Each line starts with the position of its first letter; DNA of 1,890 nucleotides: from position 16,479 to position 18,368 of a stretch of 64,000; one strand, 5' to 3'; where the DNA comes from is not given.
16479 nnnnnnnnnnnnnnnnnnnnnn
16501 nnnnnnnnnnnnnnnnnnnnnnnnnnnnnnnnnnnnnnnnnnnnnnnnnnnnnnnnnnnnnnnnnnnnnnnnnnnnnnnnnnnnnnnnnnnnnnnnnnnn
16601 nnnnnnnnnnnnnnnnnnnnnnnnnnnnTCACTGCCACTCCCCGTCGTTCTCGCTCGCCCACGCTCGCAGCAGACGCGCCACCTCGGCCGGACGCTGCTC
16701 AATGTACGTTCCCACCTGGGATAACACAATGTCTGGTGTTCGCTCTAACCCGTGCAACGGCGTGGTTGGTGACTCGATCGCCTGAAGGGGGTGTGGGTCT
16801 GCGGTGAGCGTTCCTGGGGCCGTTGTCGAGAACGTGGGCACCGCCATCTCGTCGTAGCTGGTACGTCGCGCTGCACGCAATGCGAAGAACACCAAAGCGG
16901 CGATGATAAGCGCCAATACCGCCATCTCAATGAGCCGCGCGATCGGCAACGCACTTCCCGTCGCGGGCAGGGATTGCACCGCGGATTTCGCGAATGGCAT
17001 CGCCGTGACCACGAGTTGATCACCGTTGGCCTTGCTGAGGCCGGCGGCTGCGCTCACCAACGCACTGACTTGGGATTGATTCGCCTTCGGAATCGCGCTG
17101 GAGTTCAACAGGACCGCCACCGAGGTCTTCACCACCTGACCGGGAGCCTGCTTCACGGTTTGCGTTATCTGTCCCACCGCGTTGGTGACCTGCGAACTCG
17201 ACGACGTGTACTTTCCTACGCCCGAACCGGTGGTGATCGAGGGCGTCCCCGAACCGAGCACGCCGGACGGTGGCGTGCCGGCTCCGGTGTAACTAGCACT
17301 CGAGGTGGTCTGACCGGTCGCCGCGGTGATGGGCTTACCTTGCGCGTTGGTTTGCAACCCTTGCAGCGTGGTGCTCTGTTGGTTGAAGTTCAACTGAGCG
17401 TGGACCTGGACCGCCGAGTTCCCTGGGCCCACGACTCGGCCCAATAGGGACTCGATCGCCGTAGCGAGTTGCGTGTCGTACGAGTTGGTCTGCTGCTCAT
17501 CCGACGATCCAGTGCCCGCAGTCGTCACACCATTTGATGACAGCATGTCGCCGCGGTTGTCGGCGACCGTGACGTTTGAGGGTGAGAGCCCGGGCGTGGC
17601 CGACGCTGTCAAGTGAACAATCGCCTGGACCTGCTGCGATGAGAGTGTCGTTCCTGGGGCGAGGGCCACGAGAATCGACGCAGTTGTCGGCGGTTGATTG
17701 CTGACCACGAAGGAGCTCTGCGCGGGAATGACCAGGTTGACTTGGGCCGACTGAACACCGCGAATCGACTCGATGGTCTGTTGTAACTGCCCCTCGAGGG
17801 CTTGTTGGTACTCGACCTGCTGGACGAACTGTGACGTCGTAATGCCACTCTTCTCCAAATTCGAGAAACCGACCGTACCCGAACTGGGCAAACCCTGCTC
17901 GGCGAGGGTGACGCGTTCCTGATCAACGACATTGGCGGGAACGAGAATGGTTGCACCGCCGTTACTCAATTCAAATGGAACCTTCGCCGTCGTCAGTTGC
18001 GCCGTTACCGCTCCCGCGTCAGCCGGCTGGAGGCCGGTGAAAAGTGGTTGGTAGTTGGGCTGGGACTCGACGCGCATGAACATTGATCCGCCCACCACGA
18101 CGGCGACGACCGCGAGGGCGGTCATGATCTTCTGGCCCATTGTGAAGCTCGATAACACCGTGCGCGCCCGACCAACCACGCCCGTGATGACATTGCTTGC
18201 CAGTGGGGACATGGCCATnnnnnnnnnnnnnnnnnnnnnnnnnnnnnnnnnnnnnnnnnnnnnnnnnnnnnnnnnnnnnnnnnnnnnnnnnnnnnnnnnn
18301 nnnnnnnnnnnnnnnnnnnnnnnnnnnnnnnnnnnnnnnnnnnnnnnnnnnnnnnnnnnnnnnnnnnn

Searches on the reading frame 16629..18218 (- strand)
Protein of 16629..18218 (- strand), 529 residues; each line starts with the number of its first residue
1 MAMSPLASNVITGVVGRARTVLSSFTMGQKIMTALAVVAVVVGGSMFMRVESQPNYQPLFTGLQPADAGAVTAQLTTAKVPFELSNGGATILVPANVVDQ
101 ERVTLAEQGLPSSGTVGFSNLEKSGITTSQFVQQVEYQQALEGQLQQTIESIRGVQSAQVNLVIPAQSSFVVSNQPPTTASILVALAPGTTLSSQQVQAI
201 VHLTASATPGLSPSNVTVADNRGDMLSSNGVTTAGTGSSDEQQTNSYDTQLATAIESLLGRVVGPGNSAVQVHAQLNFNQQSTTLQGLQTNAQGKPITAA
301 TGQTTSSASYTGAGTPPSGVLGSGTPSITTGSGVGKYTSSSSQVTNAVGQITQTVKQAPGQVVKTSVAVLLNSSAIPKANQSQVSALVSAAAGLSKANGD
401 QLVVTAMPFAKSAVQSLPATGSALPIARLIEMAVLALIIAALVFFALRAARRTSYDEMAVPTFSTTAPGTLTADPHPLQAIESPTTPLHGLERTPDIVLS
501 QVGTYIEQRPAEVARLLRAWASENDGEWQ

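Call 13: search_protein_families(library=pfam, proteins=[window:16629-18218:-], max_evalue=0.00001)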
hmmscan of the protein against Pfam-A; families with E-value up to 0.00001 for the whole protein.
window:16629-18218:- (529 aa): 2 families
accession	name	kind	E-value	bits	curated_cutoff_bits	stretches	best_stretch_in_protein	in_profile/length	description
PF01514.23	YscJ_FliF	-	2.5e-60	203.8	24.4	1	52-227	2-178/179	Secretory protein of YscJ/FliF family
PF08345.17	YscJ_FliF_C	-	1.4e-24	87.7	23.8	1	259-409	1-147/147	Flagellar M-ring protein C-terminal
